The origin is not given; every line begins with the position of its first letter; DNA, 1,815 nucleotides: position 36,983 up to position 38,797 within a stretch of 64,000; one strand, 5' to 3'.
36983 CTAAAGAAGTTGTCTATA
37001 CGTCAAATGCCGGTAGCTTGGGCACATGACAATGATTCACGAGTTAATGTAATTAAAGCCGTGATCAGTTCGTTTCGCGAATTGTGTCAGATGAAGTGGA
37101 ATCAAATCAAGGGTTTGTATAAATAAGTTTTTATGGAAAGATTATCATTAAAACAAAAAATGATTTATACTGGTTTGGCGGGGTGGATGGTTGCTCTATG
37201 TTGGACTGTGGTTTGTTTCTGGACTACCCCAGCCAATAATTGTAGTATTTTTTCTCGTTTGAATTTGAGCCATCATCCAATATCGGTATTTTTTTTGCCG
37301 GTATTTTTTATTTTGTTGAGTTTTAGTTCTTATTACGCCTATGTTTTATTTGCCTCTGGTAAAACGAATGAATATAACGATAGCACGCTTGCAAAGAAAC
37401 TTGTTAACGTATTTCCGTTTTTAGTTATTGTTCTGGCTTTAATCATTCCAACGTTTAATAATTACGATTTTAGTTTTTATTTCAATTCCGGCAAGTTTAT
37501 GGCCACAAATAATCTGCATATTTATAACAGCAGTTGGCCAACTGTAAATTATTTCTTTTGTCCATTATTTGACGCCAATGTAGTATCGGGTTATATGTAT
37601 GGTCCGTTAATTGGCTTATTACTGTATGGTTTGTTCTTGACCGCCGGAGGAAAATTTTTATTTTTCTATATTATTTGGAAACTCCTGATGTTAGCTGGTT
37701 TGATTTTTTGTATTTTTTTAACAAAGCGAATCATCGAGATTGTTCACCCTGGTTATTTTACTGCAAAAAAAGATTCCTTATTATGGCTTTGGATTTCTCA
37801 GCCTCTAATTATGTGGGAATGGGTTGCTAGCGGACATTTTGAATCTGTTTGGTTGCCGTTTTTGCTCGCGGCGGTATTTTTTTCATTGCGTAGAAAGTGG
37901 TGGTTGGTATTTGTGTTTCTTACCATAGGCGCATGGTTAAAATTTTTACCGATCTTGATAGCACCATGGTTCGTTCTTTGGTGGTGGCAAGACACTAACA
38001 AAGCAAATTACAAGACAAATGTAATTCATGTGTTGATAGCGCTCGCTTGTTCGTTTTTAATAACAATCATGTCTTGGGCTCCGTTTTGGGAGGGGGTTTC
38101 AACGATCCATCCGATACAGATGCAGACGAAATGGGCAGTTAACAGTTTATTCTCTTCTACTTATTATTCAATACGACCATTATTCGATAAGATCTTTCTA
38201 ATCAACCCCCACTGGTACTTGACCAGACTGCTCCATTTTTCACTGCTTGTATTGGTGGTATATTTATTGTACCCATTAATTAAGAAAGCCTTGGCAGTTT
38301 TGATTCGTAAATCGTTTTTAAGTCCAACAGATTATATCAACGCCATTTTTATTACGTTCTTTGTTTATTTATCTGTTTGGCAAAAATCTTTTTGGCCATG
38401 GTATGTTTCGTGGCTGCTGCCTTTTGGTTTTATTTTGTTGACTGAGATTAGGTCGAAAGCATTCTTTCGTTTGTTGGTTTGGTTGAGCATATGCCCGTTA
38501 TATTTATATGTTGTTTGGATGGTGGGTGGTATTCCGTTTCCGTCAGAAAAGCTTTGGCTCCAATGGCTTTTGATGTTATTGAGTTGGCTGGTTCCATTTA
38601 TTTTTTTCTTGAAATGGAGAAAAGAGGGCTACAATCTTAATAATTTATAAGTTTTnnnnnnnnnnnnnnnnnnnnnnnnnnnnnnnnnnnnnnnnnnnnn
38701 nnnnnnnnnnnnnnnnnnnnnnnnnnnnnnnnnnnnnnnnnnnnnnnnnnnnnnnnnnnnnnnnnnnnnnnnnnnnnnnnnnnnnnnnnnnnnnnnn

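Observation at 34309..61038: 27-kb co-directional glycosylation island with three GT2(DPM1/GtrB-like) + GT-C(PMT/ArnT-like) pairs: candidate lipid-carrier-mediated extracytoplasmic (protein O-) glycosylation system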

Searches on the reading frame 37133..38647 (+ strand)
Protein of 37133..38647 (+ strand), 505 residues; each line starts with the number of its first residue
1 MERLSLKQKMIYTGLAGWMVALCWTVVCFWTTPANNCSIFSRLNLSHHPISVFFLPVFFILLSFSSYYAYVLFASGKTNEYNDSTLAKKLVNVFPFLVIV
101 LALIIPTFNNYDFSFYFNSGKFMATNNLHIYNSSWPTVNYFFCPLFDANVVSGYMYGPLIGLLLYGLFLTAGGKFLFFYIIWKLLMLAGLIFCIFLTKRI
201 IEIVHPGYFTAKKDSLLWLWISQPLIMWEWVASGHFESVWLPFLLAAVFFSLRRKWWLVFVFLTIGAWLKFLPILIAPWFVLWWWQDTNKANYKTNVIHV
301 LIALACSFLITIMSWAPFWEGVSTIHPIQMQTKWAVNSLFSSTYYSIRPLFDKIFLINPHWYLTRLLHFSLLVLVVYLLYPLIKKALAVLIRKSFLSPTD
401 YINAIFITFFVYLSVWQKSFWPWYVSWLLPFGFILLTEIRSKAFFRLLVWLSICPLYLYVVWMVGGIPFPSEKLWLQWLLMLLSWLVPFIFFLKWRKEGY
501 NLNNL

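Call 3: search_protein_families(library=pfam, proteins=[window:37133-38647:+], max_evalue=0.01)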
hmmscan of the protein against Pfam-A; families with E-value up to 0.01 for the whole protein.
window:37133-38647:+ (505 aa): 0 families

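Call 7: search_protein_families(library=ncbifam, proteins=[window:37133-38647:+], max_evalue=0.01)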
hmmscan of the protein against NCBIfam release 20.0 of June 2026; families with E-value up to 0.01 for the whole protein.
window:37133-38647:+ (505 aa): 0 families

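Call 12: find_encoding_contigs(protein=window:37133-38647:+, flank=10000, max_places=4)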
Protein window:37133-38647:+ (505 aa): no gene with exactly this product is on record in the collection.

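Call 18: find_homologous_proteins(query=window:37133-38647:+, max_evalue=0.001)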
Query window:37133-38647:+ (505 aa): 31 proteins with E <= 0.001 among 8000 candidates.
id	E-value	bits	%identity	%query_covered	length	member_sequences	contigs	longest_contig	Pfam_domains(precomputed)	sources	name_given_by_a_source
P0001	0.0e+0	1136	100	100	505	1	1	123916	PF26314.1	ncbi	-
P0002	6.1e-122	427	41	99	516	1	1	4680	PF26314.1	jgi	jgi:hypothetical protein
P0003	6.5e-109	384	39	97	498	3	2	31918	PF26314.1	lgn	-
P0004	4.4e-108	381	40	99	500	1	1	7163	PF26314.1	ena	-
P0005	1.7e-106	376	38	99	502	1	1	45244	PF26314.1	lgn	-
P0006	1.3e-100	356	38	99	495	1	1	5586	PF26314.1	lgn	-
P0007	7.8e-95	337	36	99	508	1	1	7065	PF26314.1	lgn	-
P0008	1.2e-91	327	36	98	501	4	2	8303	PF26314.1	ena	-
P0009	3.8e-91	325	38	93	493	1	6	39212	PF26314.1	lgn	-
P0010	7.0e-91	324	46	69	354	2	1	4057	PF26314.1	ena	-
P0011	4.2e-83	298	37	84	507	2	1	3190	PF26314.1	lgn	-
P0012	9.5e-83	297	37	88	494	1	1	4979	PF26314.1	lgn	-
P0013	3.5e-82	295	37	81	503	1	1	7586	PF26314.1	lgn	-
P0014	7.6e-81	291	46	59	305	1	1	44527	-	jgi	jgi:alpha-1,6-mannosyltransferase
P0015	2.1e-79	286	34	98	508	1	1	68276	PF26314.1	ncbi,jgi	-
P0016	2.4e-79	286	36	97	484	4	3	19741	PF26314.1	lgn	-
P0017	2.6e-79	286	36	84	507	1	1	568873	PF26314.1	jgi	jgi:hypothetical protein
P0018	1.1e-77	280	32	98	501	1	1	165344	PF26314.1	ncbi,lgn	-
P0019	2.7e-77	279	33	99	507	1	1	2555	PF26314.1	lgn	-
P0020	2.9e-77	279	33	99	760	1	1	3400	PF26314.1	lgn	-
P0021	3.9e-77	279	34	98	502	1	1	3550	PF26314.1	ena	-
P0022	7.1e-77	278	35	83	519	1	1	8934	PF26314.1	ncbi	-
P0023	9.2e-76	274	33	93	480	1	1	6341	PF26314.1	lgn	-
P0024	1.2e-73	267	38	81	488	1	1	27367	PF26314.1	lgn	-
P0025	5.0e-71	258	33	97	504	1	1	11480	PF26314.1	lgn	-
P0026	6.1e-71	258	42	62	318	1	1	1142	PF09594.17,PF26314.1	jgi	jgi:hypothetical protein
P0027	1.1e-70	257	35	95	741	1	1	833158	PF07021.19,PF13847.13,PF13489.13,PF13649.13,PF26314.1,PF08241.19,PF08242.19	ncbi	-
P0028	1.3e-70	257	33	95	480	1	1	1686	PF26314.1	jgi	jgi:hypothetical protein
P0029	9.4e-64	234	34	81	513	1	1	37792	PF26314.1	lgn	-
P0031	6.4e-4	37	28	41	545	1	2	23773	PF26314.1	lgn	-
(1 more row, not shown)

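Call 19: find_encoding_contigs(protein=P0001, flank=3000, max_places=3)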
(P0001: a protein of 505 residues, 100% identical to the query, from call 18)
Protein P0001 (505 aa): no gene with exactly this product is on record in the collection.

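Call 20: list_cluster_members(proteins=[P0001, P0015, P0018, P0027])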
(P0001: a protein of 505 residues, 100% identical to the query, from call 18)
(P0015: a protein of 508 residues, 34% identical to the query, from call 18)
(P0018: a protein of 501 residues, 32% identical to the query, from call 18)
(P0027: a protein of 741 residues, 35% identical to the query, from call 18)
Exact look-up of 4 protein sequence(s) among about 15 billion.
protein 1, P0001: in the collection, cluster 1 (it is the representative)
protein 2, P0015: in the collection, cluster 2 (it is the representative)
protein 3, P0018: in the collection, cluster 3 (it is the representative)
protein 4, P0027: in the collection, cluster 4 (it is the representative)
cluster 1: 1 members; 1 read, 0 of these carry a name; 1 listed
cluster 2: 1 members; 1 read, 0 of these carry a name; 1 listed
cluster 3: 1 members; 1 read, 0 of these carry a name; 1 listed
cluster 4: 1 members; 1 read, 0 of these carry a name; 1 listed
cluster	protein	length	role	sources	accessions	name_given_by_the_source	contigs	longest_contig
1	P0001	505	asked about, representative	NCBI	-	-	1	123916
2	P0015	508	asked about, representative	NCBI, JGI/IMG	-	-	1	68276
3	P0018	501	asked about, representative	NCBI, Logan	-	-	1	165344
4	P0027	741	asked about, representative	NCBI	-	-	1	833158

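Call 23: search_solved_structures(query=A1, max_evalue=10, show_alignments=2)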
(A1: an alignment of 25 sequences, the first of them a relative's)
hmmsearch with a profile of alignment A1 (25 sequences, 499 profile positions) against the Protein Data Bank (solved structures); distinct sequences matched with E-value up to 10: 0.

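Call 26: find_related_loci(query=A1, collection=genome_contigs, flank=10000)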
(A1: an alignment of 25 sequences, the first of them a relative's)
Query A1 (505 aa) in genome_contigs; peptide patterns used: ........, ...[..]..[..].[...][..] (x = any residue, [..] = any of these).
94 stretches matched a pattern; 27 encode a relative of the query (tblastn E <= 1e-3); 27 distinct loci.
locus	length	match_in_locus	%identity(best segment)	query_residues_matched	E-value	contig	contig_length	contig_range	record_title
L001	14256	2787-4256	41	11-504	8e-119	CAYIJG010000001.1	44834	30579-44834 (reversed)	MAG TPA_asm: uncultured Gammaproteobacteria bacterium isolate ERP119705_co24_1001 genome assembly, contig: NODE_657_leng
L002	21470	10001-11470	40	10-503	4e-112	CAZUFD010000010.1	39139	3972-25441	MAG TPA_asm: uncultured Gammaproteobacteria bacterium isolate SRP269290_co6_41 genome assembly, contig: NODE_313_length_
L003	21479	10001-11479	36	1-504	3e-108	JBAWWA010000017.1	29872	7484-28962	MAG: bacterium isolate ELA025 MAG025_17, whole genome shotgun sequence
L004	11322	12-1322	41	62-502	4e-106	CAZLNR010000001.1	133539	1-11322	MAG TPA_asm: uncultured Gammaproteobacteria bacterium isolate SRP286056_co2_342 genome assembly, contig: NODE_105_length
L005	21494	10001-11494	37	1-503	5e-102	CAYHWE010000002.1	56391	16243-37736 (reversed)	MAG TPA_asm: uncultured Gammaproteobacteria bacterium isolate ERP119705_co15_594 genome assembly, contig: NODE_342_lengt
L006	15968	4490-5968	39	7-501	1e-98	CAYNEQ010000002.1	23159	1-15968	MAG TPA_asm: uncultured Gammaproteobacteria bacterium isolate SRP135725_co3_214 genome assembly, contig: NODE_1874_lengt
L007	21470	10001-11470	40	10-503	9e-108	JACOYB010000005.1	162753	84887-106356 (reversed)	MAG: Candidatus Magasanikbacteria bacterium isolate NC_groundwater_168_Ag_S-0.1um_42_11 S4_GD2017_2_S1_scaffold_52, whol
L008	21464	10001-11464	36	12-503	2e-85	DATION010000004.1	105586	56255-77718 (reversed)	MAG TPA_asm: Candidatus Udaeobacter sp. isolate SMAG_U15825 k141_56720, whole genome shotgun sequence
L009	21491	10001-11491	32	8-504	2e-83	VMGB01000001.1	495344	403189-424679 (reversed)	MAG: Parcubacteria group bacterium Gr01-1014_13 G01um101413_scaffold_2, whole genome shotgun sequence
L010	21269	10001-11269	34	81-503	3e-79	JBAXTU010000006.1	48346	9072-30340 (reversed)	MAG: bacterium isolate ELA643 MAG643_6, whole genome shotgun sequence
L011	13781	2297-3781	33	6-502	1e-78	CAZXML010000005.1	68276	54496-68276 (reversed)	MAG TPA_asm: uncultured Gammaproteobacteria bacterium isolate SRP119689_co1_192 genome assembly, contig: NODE_434_length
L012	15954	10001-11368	36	34-503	2e-78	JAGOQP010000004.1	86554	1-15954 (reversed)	MAG: Candidatus Paceibacterota bacterium isolate Go_SlDig_bin_86 Go_SlDig_572_length_86554_cov_11.403369, whole genome s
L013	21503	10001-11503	35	6-505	4e-77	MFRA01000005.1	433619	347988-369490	MAG: Candidatus Magasanikbacteria bacterium RIFOXYD1_FULL_40_23 rifoxyd1_full_scaffold_32, whole genome shotgun sequence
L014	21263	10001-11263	38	92-505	2e-87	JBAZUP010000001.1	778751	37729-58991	MAG: Patescibacteria group bacterium isolate SO_2017_GW1_231 NODE_45_length_778751_cov_3.412568_OW334_2017, whole genome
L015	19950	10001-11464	33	1-502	3e-76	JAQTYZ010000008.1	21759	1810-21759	MAG: Patescibacteria group bacterium isolate STC_49 NODE_5023_length_21759_cov_3.425296_Sandtown_C, whole genome shotgun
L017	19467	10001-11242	38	89-504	3e-76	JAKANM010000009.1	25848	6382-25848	MAG: bacterium isolate WY5.bin71 NODE_2838_length_25848_cov_1.852650, whole genome shotgun sequence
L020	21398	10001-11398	32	28-501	1e-70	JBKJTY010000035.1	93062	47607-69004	MAG: Candidatus Magasanikiibacteriota bacterium isolate ant_bin.642 S1Ck117_6378416_flag_1_multi_10.0000_len_93062, whol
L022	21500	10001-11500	32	4-504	4e-79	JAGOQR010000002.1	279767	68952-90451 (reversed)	MAG: Candidatus Magasanikiibacteriota bacterium isolate Gw_Bodden_bin_243 Gw_Bodden_45_length_279767_cov_14.328708, whol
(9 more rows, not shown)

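Call 32: predict_structure(alignment_id=A1)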
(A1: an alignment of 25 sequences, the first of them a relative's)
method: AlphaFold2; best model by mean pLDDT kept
length: 505 residues; sequences in the alignment: 25
mean_pLDDT: 90.8   pTM: 0.92
mean pLDDT of the five models: 90.8, 89.7, 89.5, 89.3, 88.8
residues with pLDDT >= 90: 370; 70-90: 106; 50-70: 28; < 50: 1
segments of 3 or more residues with pLDDT < 50: none
pLDDT, mean of each block of 10 residues (from residue 1): 84 96 94 88 87 93 96 83 77 94 83 94 91 92 79 93 97 96 97 97 91 88 94 93 98 97 97 94 97 97 98 96 88 67 90 93 94 96 97 97 97 81 90 90 94 90 68 77 90 95 75
secondary structure, 60 per line:
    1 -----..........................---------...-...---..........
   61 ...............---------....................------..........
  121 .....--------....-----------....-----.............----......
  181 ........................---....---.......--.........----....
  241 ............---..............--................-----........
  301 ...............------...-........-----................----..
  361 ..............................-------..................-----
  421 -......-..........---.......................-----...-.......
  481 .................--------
elements in order: H6-31 H51-75 H85-104 H111-125 E134-137 E149-152 H158-170 H175-204 H208-211 H215-221 H224-232 H237-252 H256-269 H272-287 H293-315 H326-333 H339-354 H359-390 H398-415 H422-427 H429-438 H442-464 H474-497

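Call 34: fold_search(model_id=the predicted structure, library=pdb)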
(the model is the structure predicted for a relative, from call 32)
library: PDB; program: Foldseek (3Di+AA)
matches with E <= 10: 181; with E <= 0.001: 0
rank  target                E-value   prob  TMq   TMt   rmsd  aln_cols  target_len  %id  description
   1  9dm5                  1.3e-03  1.00  0.48  0.61   7.1       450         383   14  Product-Bound mannosyltransferase PimE (released 2025-06-25)
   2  9dm7_A                2.2e-03  1.00  0.46  0.59   7.1       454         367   14  mannosyltransferase PimE in complex with Fab_E6 (released 2025-06-25)
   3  6snh_X                4.2e-03  1.00  0.54  0.56   7.6       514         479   13  Cryo-EM structure of yeast ALG6 in complex with 6AG9 Fab and Dol25-P-Glc (released 2020-03-11)
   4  9wno_A                8.4e-03  1.00  0.50  0.60   7.4       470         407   15  Cryo-EM structure of Candida glabrata GPI mannosyltransferase I bound to Dol-P-Man (released 2025-12-03)
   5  7w72_U                8.7e-03  1.00  0.46  0.54   8.6       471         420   13  Structure of a human glycosylphosphatidylinositol (GPI) transamidase (released 2022-02-16)
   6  7wld_U                1.0e-02  1.00  0.50  0.59   8.0       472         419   12  Cryo-EM structure of the human glycosylphosphatidylinositol transamidase complex at 2.53 Angstrom resolution (released 2022-04-27)
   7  8imx_U                1.2e-02  1.00  0.46  0.54   8.3       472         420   13  Cryo-EM structure of GPI-T with a chimeric GPI-anchored protein (released 2023-08-16)
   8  3wak                  2.3e-02  1.00  0.38  0.24  18.9       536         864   11  Crystal structure of the Archaeoglobus fulgidus oligosaccharyltransferase (O29867_ARCFU) in the apo form (released 2013-10-30)
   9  5ezm                  1.1e-01  0.99  0.38  0.36  15.7       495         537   11  Crystal Structure of ArnT from Cupriavidus metallidurans in the apo state (released 2016-02-17)
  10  7bx8_A                1.5e-01  0.96  0.40  0.21  18.9       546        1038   10  Mycobacterium smegmatis arabinosyltransferase complex EmbB2-AcpM2 in symmetric "resting state" (released 2020-05-27)
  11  7e9s_A                1.9e-01  0.90  0.32  0.21  20.8       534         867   11  Archaeal oligosaccharyltransferase AglB from Archaeoglobus fulgidus in complex with an inhibitory peptide and a dolich (released 2021-09-08)
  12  8zxk_B                3.7e-01  0.08  0.12  0.12  24.3       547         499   10  Cryo-EM structure of trimethylamine transporter TmaT binding with TMA (released 2024-11-06)
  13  6x0o                  4.2e-01  0.72  0.35  0.19  17.2       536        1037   10  Single-Particle Cryo-EM Structure of Arabinosyltransferase EmbB from Mycobacterium smegmatis (released 2020-06-10)
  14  8qrp                  4.2e-01  0.08  0.11  0.13  26.6       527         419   10  ASCT2 protomer in lipid nanodiscs with bound glutamine and Na+ ions in the outward-facing state (OFS.1) (released 2024-08-14)
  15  9s6t_A                4.3e-01  0.91  0.36  0.38  13.9       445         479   11  Ternary cryo-EM structure of chicken ALG12 with Dol25-PP-GlcNAc2Man7, Dol25-P-Man, and Fab (released 2026-03-18)
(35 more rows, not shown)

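Call 38: search_protein_families(library=pfam, proteins=[window:37133-38647:+], max_evalue=10)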
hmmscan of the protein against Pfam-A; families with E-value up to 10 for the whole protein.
window:37133-38647:+ (505 aa): 0 families
